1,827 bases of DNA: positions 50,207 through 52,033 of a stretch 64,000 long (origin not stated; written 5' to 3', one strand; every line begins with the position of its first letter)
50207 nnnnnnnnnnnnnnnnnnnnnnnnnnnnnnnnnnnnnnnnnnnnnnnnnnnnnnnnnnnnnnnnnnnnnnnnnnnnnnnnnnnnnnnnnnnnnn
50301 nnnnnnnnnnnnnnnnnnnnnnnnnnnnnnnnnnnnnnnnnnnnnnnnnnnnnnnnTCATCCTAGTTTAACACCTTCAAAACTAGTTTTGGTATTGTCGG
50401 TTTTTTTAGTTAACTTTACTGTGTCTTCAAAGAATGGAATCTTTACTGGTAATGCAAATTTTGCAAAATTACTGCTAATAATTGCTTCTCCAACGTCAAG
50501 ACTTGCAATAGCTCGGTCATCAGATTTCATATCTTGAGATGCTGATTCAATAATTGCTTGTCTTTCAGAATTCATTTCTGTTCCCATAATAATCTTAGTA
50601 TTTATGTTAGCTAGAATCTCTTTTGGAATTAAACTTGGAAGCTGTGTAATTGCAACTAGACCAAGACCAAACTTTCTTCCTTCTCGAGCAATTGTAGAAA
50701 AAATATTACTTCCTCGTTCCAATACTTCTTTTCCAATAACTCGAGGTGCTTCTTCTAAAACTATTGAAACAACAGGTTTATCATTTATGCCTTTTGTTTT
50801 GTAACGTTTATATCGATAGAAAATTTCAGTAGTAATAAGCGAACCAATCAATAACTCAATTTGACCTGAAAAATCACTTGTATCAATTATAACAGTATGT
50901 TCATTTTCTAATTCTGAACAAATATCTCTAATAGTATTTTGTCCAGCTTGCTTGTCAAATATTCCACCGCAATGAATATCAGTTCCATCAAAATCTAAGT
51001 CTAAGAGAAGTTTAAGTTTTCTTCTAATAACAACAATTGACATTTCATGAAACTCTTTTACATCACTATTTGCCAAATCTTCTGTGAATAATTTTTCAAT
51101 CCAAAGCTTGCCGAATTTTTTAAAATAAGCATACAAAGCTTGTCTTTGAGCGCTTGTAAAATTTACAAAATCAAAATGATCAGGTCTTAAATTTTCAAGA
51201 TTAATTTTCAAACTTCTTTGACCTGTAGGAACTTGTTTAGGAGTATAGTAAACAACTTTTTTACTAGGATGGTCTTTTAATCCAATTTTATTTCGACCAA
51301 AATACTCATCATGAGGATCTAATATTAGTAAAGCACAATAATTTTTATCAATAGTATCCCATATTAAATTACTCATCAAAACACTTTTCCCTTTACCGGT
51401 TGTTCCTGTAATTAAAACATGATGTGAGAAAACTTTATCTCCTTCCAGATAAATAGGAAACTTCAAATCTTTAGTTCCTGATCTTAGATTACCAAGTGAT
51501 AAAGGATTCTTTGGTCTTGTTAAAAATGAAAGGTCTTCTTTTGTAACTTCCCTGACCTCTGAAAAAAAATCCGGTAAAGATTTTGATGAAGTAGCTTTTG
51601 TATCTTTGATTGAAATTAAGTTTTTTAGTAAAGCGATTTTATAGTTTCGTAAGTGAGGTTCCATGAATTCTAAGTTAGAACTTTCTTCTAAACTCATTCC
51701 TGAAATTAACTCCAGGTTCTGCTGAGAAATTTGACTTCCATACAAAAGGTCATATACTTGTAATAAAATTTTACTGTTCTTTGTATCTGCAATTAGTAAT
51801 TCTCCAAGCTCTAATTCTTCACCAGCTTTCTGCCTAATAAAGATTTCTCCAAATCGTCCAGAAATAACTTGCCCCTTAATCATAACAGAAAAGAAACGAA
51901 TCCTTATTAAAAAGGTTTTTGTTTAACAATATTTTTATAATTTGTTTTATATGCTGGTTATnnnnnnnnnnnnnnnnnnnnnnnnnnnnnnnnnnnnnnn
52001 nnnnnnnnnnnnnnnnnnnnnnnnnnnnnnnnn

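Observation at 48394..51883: herA / alpha-beta-hydrolase / mre11 operon lacking rad50 and nurA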

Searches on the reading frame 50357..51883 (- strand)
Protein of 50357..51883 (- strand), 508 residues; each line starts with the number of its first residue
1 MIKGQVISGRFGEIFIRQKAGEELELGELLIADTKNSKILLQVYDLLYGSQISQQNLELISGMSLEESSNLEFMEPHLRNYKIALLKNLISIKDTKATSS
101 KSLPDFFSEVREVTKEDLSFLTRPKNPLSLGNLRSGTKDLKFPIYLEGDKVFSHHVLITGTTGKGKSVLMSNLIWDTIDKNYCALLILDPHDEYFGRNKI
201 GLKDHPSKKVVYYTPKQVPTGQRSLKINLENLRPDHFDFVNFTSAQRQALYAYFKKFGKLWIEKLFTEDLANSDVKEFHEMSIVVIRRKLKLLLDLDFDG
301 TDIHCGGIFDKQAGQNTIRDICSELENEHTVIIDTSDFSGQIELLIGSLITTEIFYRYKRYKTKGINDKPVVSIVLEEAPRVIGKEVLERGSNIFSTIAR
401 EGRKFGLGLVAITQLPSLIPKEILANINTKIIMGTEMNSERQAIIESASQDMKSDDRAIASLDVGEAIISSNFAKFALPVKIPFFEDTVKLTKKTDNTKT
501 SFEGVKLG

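Call 3: search_protein_families(library=pfam, proteins=[window:50357-51883:-], max_evalue=0.01)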
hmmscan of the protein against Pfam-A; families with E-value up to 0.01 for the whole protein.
window:50357-51883:- (508 aa): 7 families
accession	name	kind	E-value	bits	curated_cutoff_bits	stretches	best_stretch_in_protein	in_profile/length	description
PF01935.23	DUF87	-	9.3e-26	91.7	23.2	1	130-354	3-220/220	Helicase HerA, central domain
PF12846.13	AAA_10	-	6.9e-06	25.8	27.5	1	146-193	14-60/362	AAA-like domain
PF05872.18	HerA_C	-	0.00057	19.1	22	0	367-471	254-363/502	Helicase HerA-like C-terminal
PF20720.3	nSTAND3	-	0.0012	19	27.2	1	154-191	18-54/155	Novel STAND NTPase 3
PF01580.24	FtsK_SpoIIIE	-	0.0012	18.7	24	1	154-175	40-61/221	FtsK/SpoIIIE family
PF10412.15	TrwB_AAD_bind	-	0.0076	15.6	20.5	0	153-194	15-55/387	Type IV secretion-system coupling protein DNA-binding domain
PF12775.13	AAA_7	-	0.0085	16.1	25.8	0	154-184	34-64/181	P-loop containing dynein motor region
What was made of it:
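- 50357..51883 (-): HerA-clade hexameric-translocase-type ATPase (508 aa). It has an N-terminal beta-barrel (HAS-barrel-like, residues ~1-112) and a RecA-like core with Walker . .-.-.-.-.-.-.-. (161-167), acidic Walker B E377/E378 and the R400-E-G-R-K-F motif. It is the first gene of the conserved pair. Pfam DUF87 91.7 bits (call 3).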

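Call 4: search_protein_families(library=ncbifam, proteins=[window:50357-51883:-], max_evalue=0.01)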
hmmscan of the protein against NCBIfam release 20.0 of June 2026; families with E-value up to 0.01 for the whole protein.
window:50357-51883:- (508 aa): 14 families
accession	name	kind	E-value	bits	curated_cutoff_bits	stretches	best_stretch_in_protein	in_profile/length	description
NF040937.1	HerA_Thermprot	equivalog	5.7e-23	81.1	800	2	317-489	296-468/487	DNA double-strand break repair helicase HerA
NF040819.1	helicase_HerA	equivalog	6.5e-22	77.8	970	2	370-485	403-517/561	DNA double-strand break repair helicase HerA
NF053655.1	CedD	equivalog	2.9e-21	75.7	600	1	130-482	201-525/527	DNA-translocating ATPase CedD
NF033849.1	ser_rich_anae_1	subfamily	8.4e-17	59.8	650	1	329-459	975-1114/1163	serine-rich protein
NF042944.1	HerA_antiphage_2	equivalog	1.1e-14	54.2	850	2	325-469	374-529/576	anti-phage-associated helicase HerA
NF042943.1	HerA_antiphage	equivalog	1.9e-13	49.8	800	1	314-482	379-547/566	anti-phage-associated helicase HerA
NF045975.1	VirB4_plasma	equivalog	2.5e-07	28.8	590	1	126-194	489-555/894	Mbov_0397 family ICE element conjugal transfer ATPase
TIGR03928.1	T7_EssCb_Firm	equivalog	1.2e-06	26.5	778.4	1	359-452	903-996/1296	type VII secretion protein EssC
TIGR03743.1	SXT_TraD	subfamily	0.00033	19.2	366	1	143-191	166-212/636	conjugative transfer system coupling protein TraD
TIGR00929.1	VirB4_CagE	subfamily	0.00055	18.3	643.1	1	152-174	436-458/792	VirB4 family type IV secretion/conjugal transfer ATPase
NF045971.1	conju_CD1110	equivalog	0.0009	17.6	325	1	151-195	413-457/752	VirB4-like conjugal transfer ATPase, CD1110 family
NF041214.1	plasmid_TraB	equivalog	0.00099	17.7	800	0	144-190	236-285/639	plasmid transfer protein TraB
TIGR00096.1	TIGR00096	equivalog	0.0015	18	167.9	1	16-86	15-80/275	16S rRNA (cytidine(1402)-2'-O)-methyltransferase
TIGR02746.1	TraC-F-type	equivalog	0.0021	16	567.05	0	154-179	431-456/800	type IV secretion system protein TraC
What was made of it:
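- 50357..51883 (-): The protein scores far below the curated HerA equivalog cut-offs (81 vs 800 bits, call 4).
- On HerA (HerA/FtsK-superfamily ring translocase, HerA clade): 81.1 bits vs cut-off 800, and 77.8 vs 970 (call 4).
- There are weak NCBIfam hits to CedD (75.7 bits) and to VirB4/TraD-type models at the P-loop (call 4), plus Pfam AAA_10 and TrwB traces (call 3).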

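Call 9: find_encoding_contigs(protein=window:50357-51883:-, flank=10000, max_places=6)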
Protein window:50357-51883:- (508 aa): 11 contigs read that carry it; 3 places shown.
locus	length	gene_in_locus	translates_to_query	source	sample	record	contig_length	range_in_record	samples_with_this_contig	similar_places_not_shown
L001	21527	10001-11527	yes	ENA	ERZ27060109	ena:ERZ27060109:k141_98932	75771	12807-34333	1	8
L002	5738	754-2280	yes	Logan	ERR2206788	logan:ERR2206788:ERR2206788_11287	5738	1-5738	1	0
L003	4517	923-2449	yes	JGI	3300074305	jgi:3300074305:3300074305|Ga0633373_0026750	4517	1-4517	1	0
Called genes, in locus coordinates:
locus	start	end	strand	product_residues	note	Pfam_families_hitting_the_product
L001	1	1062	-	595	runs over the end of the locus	PF05693:Glycogen_syn, PF08323:Glyco_transf_5, PF00534:Glycos_transf_1 (faint), PF13692:Glyco_trans_1_4 (faint)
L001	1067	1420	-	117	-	PF19027:DUF5752 (faint)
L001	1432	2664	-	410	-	PF03065:Glyco_hydro_57, PF01522:Polysacc_deac_1 (weak)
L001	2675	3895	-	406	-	PF08323:Glyco_transf_5, PF13439:Glyco_transf_4, PF13579:Glyco_trans_4_4, PF20706:GT4-conflict, PF00534:Glycos_transf_1, PF13692:Glyco_trans_1_4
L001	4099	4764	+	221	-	PF25212:HVO_A0114 (faint)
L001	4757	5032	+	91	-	-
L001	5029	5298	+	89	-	-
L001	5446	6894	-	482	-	PF07690:MFS_1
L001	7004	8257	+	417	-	PF13517:FG-GAP_3 (faint), PF14783:BBS2_Mid (faint), PF23743:Beta-prop_BBS7 (faint), PF13570:Beta-prop_ACSF4, PF25292:Beta-prop_CGLA (weak), PF13360:PQQ_2, PF25292:Beta-prop_CGLA, PF13570:Beta-prop_ACSF4 (weak), +4 more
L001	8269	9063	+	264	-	PF06745:ATPase, PF23442:DUF7125 (faint)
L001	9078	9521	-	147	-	-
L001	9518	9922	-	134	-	PF00293:NUDIX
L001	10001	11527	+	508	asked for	PF01935:DUF87, PF12846:AAA_10 (faint)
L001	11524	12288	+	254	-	PF01738:DLH (faint), PF02129:Peptidase_S15 (faint), PF20434:BD-FAE (faint), PF00561:Abhydrolase_1 (weak), PF12146:Hydrolase_4, PF12697:Abhydrolase_6 (weak), PF00326:Peptidase_S9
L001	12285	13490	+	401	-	PF00149:Metallophos, PF12850:Metallophos_2 (weak)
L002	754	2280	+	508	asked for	PF01935:DUF87, PF12846:AAA_10 (faint)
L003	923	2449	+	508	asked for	PF01935:DUF87, PF12846:AAA_10 (faint)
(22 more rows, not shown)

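Call 10: find_homologous_proteins(query=window:50357-51883:-, max_evalue=0.00001)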
Query window:50357-51883:- (508 aa): 3057 proteins with E <= 0.00001 among 8000 candidates; the best 120 are listed.
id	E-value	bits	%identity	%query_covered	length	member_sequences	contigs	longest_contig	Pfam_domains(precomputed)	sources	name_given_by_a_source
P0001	0.0e+0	1119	100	100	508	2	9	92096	PF01935.24,PF12846.14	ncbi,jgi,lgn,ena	jgi:uncharacterized protein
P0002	1.2e-242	824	71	100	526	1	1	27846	PF01935.24,PF12846.14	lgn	-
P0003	1.6e-241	820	100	73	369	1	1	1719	PF01935.24,PF12846.14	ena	-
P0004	5.7e-239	812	72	100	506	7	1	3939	PF01935.24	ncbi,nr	ncbi:ATP-binding protein [archaeon]|nr:ATP-binding protein [archaeon]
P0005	2.0e-237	807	70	100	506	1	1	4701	PF01935.24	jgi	-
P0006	3.4e-236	803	72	100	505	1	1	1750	PF01935.24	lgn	-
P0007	1.6e-234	797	71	99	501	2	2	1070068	PF01935.24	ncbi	-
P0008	1.6e-233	794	69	100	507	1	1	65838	PF01935.24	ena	-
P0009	3.7e-233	793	69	100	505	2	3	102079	PF01935.24,PF12846.14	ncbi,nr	ncbi:MAG: ATP-binding protein [Nanoarchaeota archaeon]|nr:ATP-binding protein [Nanoarchaeota archaeo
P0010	1.2e-230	784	69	100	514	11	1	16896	PF01935.24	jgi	-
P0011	1.2e-227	775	68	100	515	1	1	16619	PF01935.24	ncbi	ncbi:MAG: ATP-binding protein [archaeon]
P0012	1.5e-222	758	68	100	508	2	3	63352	PF01935.24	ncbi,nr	ncbi:MAG: ATP-binding protein [Nanoarchaeota archaeon]|nr:ATP-binding protein [Nanoarchaeota archaeo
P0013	2.8e-217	740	68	96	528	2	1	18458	PF01935.24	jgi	-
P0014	4.6e-215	733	65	100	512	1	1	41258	PF01935.24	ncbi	-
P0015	7.0e-215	732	65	100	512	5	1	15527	PF01935.24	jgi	-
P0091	1.6e-204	698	62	100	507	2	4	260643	PF01935.24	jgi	-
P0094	2.0e-204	698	63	100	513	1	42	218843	PF01935.24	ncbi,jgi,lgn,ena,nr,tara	ncbi:MAG: ATP-binding protein [Candidatus Woesearchaeota archaeon]|jgi:hypothetical protein|nr:ATP-b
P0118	1.6e-203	695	63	99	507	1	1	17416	PF01935.24,PF09378.17,PF12846.14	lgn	-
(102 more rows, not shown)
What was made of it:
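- On HerA (HerA/FtsK-superfamily ring translocase, HerA clade): One family member (P0118) carries precomputed PF09378 HAS-barrel (call 10).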

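Call 11: find_encoding_contigs(protein=P0007, flank=10000, max_places=2)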
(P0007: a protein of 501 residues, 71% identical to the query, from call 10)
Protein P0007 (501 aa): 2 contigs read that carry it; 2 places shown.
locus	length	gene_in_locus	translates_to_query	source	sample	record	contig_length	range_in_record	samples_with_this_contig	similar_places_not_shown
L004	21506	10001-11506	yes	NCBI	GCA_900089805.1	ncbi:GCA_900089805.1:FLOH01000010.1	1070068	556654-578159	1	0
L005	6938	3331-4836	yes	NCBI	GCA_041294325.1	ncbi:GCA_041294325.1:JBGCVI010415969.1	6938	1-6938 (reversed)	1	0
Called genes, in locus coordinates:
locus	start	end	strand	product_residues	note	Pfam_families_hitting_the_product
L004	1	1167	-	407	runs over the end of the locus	PF08323:Glyco_transf_5, PF13439:Glyco_transf_4, PF20706:GT4-conflict, PF13579:Glyco_trans_4_4, PF00534:Glycos_transf_1, PF13692:Glyco_trans_1_4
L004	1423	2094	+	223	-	PF25212:HVO_A0114 (weak)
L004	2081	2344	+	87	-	-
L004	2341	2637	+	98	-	-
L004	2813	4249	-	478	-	PF07690:MFS_1 (weak)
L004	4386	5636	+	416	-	PF15907:Itfg2 (faint), PF23743:Beta-prop_BBS7 (faint), PF13570:Beta-prop_ACSF4, PF25292:Beta-prop_CGLA, PF13360:PQQ_2, PF14783:BBS2_Mid (weak), PF25292:Beta-prop_CGLA, PF13517:FG-GAP_3, +3 more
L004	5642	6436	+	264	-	PF00154:RecA_N (weak), PF06745:ATPase, PF23442:DUF7125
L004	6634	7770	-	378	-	-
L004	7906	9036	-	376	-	PF13091:PLDc_2, PF00614:PLDc (faint), PF13091:PLDc_2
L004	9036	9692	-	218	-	PF09335:VTT_dom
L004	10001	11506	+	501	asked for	PF01935:DUF87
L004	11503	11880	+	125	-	PF03819:MazG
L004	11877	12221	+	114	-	PF00293:NUDIX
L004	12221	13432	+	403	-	PF00149:Metallophos, PF12850:Metallophos_2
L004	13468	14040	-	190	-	-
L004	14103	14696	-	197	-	PF02676:TYW3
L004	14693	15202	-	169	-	PF18306:LDcluster4 (weak)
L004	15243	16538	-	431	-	PF01336:tRNA_anti-codon, PF00152:tRNA-synt_2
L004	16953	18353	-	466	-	PF01336:tRNA_anti-codon, PF00152:tRNA-synt_2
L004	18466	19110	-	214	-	PF13483:Lactamase_B_3, PF12706:Lactamase_B_2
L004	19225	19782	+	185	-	-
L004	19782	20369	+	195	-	-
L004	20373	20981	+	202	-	-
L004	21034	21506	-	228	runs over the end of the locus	-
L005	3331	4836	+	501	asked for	PF01935:DUF87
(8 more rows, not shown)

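Call 12: find_encoding_contigs(protein=P0094, flank=10000, max_places=2)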
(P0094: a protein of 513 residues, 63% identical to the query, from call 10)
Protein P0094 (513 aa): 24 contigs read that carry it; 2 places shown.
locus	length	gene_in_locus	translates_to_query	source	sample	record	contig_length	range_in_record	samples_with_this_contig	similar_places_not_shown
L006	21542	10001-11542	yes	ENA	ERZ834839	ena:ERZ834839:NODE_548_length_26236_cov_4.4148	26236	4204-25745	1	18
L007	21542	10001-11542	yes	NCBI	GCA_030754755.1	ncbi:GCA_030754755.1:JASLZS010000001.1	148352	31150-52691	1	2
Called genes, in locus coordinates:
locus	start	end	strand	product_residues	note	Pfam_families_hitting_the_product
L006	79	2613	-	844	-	-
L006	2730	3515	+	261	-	-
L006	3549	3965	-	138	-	PF00885:DMRL_synthase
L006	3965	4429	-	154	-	PF00885:DMRL_synthase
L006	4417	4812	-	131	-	PF01982:CTP-dep_RFKase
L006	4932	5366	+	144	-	PF04981:NMD3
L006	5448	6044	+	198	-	-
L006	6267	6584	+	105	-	PF01096:Zn_ribbon_TFIIS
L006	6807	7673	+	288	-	-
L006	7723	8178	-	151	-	PF13636:Methyltranf_PUA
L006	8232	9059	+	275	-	PF04414:tRNA_deacylase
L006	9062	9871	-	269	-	PF03946:Ribosomal_L11_N, PF00298:Ribosomal_L11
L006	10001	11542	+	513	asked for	PF01935:DUF87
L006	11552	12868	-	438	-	PF01935:DUF87, PF05707:Zot (faint)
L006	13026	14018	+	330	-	PF13624:SurA_N_3 (weak)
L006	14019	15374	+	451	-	-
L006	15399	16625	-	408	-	PF01751:Toprim (weak), PF13155:Toprim_2, PF13662:Toprim_4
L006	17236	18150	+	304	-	PF07136:DUF1385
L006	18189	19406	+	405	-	PF00149:Metallophos, PF12850:Metallophos_2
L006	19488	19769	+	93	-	-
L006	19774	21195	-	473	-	PF02934:GatB_N, PF02637:GatB_Yqey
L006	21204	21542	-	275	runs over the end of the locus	?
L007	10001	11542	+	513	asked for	PF01935:DUF87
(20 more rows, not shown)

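Call 13: find_encoding_contigs(protein=P0091, flank=10000, max_places=2)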
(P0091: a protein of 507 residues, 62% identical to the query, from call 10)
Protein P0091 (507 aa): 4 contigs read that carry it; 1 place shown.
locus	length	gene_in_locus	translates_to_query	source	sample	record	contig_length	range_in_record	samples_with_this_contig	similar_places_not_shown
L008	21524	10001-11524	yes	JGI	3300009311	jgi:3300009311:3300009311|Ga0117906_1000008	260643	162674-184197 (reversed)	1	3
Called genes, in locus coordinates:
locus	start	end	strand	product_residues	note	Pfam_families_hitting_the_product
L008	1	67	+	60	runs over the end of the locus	-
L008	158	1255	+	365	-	-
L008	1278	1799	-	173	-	PF00293:NUDIX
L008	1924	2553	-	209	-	-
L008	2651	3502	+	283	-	PF07136:DUF1385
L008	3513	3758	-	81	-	-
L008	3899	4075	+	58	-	-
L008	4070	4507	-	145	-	-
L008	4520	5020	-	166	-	-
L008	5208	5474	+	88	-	-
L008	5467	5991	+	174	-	PF09622:DUF2391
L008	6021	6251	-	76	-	-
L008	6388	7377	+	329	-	PF07690:MFS_1 (weak)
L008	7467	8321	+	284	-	PF00413:Peptidase_M10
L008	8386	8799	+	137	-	PF01951:Archease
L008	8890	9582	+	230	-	PF11848:DUF3368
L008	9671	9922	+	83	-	-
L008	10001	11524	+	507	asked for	PF01935:DUF87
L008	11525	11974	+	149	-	-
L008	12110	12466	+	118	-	-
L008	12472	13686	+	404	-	PF00149:Metallophos, PF12850:Metallophos_2 (weak)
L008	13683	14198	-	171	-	PF00160:Pro_isomerase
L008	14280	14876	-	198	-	PF01966:HD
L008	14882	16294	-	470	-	PF02934:GatB_N, PF02637:GatB_Yqey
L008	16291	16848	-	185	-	PF01725:Ham1p_like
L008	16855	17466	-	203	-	PF02887:PK_C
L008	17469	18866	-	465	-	PF01425:Amidase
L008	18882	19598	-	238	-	PF02811:PHP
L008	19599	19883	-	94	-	PF02686:GatC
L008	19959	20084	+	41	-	-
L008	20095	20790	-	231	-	PF00702:Hydrolase, PF08282:Hydrolase_3 (faint), PF12710:HAD, PF13419:HAD_2 (weak)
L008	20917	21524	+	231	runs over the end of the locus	PF01978:TrmB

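Call 15: search_solved_structures(query=window:50357-51883:-, max_evalue=0.01, show_alignments=1)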
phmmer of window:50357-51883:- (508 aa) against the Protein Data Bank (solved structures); distinct sequences matched with E-value up to 0.01: 10.
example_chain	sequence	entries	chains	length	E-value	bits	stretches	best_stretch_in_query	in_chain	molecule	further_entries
4d2i_A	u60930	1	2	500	7.6e-20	74.4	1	100-487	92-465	HERA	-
9x1l_A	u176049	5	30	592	6.5e-18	68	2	370-482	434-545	DNA helicase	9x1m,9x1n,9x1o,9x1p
8wiv_A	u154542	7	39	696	1.7e-15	60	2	331-475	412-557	Helicase HerA central domain-containing protein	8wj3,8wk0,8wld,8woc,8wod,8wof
8yho_A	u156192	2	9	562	4.7e-14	55.3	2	323-490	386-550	DUF87 domain-containing protein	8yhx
9c1m_M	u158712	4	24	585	1.4e-13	53.7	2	315-478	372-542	ATP-binding protein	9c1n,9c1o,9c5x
8ziq_M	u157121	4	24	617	3.5e-12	49.1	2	317-484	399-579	HerA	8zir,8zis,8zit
8xau_A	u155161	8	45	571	3.4e-11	45.9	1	328-480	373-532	ATP-binding protein | HerA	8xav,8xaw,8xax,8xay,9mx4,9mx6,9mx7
8j4u_M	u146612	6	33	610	8.2e-06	28.1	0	370-483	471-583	Nucleoside triphosphate hydrolase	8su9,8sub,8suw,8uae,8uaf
8wet_A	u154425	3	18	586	2.1e-05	26.8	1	376-486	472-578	TdpA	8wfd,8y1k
2iuu_A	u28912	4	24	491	0.0074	18.4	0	346-447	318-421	DNA TRANSLOCASE FTSK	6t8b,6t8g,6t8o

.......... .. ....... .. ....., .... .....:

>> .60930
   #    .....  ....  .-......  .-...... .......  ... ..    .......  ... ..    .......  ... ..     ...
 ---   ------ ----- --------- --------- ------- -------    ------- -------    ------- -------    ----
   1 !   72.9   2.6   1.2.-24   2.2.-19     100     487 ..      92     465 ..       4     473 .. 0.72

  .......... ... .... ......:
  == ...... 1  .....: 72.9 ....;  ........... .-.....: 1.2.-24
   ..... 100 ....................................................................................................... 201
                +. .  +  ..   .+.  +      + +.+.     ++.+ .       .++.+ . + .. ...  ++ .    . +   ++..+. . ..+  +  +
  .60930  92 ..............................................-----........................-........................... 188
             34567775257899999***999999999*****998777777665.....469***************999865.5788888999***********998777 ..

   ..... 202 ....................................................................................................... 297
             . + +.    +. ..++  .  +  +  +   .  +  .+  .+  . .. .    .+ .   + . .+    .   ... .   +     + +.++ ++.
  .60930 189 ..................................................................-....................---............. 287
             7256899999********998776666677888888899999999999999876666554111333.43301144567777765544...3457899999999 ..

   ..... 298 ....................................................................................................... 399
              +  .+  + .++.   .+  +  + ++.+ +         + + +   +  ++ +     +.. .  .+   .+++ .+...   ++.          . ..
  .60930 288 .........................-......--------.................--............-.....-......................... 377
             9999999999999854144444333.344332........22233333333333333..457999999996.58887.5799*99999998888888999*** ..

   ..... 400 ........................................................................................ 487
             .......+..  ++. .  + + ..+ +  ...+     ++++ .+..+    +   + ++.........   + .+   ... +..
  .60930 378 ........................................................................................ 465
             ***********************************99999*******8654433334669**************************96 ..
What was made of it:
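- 50357..51883 (-): Best solved relative is S. solfataricus HerA 4D2I, E 7.6e-20 over residues 100-487 (call 15).
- On HerA (HerA/FtsK-superfamily ring translocase, HerA clade): They align to the same motifs of Sulfolobus HerA (call 15).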
